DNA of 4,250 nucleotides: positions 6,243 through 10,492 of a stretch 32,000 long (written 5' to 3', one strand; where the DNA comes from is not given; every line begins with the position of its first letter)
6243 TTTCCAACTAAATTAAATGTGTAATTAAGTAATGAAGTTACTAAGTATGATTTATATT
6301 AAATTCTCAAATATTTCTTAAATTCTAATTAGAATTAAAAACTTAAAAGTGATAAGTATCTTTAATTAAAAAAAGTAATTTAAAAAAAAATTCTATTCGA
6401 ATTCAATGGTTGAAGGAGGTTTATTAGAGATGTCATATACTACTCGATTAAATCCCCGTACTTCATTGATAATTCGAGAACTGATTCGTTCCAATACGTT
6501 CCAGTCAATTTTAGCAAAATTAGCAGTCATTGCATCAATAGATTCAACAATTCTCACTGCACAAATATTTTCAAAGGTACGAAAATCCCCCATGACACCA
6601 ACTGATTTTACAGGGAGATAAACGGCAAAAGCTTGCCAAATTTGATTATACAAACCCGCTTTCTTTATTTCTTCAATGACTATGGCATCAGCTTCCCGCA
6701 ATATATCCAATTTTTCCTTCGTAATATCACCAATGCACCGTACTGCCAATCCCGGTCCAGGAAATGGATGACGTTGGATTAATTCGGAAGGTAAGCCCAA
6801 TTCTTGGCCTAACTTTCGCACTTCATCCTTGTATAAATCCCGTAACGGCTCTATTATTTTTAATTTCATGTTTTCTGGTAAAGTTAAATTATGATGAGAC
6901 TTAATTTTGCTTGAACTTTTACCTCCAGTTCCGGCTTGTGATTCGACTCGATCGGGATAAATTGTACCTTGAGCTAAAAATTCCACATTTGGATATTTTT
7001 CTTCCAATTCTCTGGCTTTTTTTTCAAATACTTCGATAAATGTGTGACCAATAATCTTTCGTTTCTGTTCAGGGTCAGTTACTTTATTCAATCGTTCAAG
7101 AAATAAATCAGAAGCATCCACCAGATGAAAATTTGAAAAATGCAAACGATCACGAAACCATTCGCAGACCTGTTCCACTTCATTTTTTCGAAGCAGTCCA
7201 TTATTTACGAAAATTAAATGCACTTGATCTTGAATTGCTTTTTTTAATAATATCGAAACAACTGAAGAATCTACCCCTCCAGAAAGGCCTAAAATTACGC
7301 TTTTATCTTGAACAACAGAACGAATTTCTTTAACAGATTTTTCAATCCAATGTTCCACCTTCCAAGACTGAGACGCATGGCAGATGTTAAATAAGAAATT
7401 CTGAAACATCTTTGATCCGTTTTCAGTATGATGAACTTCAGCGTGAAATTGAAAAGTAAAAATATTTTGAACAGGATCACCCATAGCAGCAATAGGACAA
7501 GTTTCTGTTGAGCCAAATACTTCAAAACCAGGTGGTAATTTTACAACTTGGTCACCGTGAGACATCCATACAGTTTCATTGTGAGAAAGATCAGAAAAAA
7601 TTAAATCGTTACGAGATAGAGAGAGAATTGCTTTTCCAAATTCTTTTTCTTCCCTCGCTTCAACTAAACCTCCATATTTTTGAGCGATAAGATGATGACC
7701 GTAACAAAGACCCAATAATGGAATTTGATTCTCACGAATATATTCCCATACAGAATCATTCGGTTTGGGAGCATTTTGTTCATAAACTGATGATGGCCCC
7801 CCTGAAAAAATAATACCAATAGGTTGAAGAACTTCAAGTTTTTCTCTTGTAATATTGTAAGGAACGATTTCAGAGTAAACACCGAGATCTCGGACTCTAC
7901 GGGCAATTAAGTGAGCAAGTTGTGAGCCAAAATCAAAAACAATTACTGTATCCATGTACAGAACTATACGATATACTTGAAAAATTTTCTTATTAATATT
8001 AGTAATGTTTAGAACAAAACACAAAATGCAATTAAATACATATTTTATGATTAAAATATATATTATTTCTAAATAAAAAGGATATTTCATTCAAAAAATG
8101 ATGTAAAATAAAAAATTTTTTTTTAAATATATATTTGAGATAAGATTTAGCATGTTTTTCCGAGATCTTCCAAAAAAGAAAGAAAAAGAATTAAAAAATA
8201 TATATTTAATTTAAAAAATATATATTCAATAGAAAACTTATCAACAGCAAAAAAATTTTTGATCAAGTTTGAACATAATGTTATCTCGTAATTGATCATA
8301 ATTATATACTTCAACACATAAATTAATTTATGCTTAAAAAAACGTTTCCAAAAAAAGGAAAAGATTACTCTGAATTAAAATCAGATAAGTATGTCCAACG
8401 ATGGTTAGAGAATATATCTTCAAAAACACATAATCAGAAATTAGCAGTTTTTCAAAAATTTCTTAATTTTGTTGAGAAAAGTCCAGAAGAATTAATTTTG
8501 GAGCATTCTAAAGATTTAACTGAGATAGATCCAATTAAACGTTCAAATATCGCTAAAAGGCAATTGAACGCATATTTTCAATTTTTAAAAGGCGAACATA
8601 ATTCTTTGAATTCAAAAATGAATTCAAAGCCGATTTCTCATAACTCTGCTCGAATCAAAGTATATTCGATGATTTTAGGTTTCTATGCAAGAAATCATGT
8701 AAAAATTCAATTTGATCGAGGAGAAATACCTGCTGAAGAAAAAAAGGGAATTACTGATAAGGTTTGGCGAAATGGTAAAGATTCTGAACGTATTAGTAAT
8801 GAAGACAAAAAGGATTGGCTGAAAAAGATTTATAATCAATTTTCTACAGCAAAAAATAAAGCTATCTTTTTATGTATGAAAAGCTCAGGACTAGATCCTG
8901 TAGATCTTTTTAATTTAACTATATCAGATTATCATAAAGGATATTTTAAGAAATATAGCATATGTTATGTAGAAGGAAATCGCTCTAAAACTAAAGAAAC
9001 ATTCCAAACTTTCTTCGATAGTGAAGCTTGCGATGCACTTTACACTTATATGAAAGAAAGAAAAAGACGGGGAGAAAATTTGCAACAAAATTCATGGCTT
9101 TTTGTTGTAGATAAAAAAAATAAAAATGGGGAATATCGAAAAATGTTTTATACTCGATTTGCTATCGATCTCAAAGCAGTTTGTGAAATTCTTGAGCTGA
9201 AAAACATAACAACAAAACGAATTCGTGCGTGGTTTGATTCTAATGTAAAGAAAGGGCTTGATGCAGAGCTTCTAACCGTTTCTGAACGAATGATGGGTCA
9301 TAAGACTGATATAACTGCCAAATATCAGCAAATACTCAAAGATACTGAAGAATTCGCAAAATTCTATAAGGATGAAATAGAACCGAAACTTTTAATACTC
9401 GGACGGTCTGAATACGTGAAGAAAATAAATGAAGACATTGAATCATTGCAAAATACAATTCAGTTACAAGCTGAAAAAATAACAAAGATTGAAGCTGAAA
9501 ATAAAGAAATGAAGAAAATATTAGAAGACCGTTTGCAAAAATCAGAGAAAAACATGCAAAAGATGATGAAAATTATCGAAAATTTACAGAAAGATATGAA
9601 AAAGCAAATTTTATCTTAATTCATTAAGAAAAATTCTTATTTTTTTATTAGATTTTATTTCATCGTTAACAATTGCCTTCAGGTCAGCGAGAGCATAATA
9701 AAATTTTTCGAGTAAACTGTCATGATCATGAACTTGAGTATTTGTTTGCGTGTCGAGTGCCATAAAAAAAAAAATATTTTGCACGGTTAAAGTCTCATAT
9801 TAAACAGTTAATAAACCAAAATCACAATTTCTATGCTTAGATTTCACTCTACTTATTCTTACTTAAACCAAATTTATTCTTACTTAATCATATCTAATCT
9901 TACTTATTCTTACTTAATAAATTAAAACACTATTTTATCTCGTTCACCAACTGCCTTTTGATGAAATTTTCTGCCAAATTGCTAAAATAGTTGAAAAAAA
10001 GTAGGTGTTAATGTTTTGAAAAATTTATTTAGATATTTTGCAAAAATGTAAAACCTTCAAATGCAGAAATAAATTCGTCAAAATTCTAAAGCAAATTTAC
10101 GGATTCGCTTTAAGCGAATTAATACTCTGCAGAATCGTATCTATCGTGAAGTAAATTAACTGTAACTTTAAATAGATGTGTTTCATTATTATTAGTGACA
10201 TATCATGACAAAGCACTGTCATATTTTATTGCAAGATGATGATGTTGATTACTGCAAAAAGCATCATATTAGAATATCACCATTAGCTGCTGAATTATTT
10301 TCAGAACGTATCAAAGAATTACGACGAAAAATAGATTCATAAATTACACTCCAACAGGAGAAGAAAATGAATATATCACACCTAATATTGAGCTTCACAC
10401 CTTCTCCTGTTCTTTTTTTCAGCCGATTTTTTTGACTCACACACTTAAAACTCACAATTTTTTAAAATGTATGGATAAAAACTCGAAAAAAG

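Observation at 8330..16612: SaPI/PICI-like integrative replicon in an Asgard archaeon: integrase - micro-regulators - primase/helicase - origin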

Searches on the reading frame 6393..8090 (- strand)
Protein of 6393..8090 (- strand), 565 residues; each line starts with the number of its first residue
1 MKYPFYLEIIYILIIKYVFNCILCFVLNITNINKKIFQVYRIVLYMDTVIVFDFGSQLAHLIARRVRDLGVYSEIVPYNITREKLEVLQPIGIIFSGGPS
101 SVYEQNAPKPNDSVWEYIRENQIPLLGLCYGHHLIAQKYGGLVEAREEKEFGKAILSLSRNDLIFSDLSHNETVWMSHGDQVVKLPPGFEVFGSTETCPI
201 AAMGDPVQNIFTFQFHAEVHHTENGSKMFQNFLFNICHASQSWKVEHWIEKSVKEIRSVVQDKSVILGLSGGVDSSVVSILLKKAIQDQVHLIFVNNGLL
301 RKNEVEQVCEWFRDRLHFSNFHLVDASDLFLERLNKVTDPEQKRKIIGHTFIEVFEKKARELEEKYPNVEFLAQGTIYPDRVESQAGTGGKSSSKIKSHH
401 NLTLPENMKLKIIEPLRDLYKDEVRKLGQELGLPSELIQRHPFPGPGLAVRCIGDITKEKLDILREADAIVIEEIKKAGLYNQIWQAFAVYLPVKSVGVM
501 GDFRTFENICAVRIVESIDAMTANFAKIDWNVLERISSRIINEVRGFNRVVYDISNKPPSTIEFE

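Call 4: search_protein_families(library=pfam, proteins=[window:6393-8090:-], max_evalue=0.01)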
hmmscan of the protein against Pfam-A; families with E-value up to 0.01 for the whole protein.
window:6393-8090:- (565 aa): 8 families
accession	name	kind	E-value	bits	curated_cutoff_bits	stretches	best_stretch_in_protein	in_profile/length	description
PF00958.27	GMP_synt_C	-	4.5e-43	145.7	27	1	473-564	1-92/92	GMP synthase C terminal domain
PF00117.34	GATase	-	7.9e-38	130.5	22.8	1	51-235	2-189/190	Glutamine amidotransferase class-I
PF02540.23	NAD_synthase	-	4.6e-13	49.3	21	2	247-306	7-63/242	NAD synthase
PF03054.22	tRNA_Me_trans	-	1.2e-05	25.5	20.6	1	264-311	2-49/202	tRNA methyl transferase HUP domain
PF06508.19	QueC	-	2.5e-05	24.3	22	1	265-436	2-178/210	Queuosine biosynthesis protein QueC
PF01507.26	PAPS_reduct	-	0.00026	21.5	22.5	0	266-342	3-76/175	Phosphoadenosine phosphosulfate reductase domain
PF00733.27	Asn_synthase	-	0.0007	19.8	21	1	246-293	3-48/354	Asparagine synthase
PF02568.20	ThiI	-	0.0086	16.1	20.5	0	261-315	3-55/197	Thiamine biosynthesis protein (ThiI)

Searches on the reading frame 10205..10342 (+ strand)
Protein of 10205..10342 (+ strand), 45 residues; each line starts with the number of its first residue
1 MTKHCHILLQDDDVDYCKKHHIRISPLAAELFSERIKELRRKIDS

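Call 14: search_protein_families(library=pfam, proteins=[window:10205-10342:+], max_evalue=0.01)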
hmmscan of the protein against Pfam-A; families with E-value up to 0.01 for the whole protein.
window:10205-10342:+ (45 aa): 0 families

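Call 97: search_solved_structures(query=window:10205-10339:+, max_evalue=10)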
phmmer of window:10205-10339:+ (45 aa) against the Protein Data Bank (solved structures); distinct sequences matched with E-value up to 10: 4.
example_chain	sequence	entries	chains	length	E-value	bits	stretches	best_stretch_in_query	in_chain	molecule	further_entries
5y26_B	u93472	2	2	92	0.057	16.9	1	6-37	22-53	Putative transcription factor C16C4.22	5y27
4q3m_A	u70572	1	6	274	0.38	14.4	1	5-40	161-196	MGS-M4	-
1qwk_A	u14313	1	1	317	0.43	14.3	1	9-28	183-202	aldo-keto reductase family 1 member C1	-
3uf1_A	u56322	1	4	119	1.4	12.6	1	19-44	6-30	Vimentin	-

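Call 98: search_protein_families(library=ncbifam, proteins=[window:10205-10339:+], max_evalue=0.01)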
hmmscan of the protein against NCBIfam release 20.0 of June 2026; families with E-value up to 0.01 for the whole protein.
window:10205-10339:+ (45 aa): 0 families
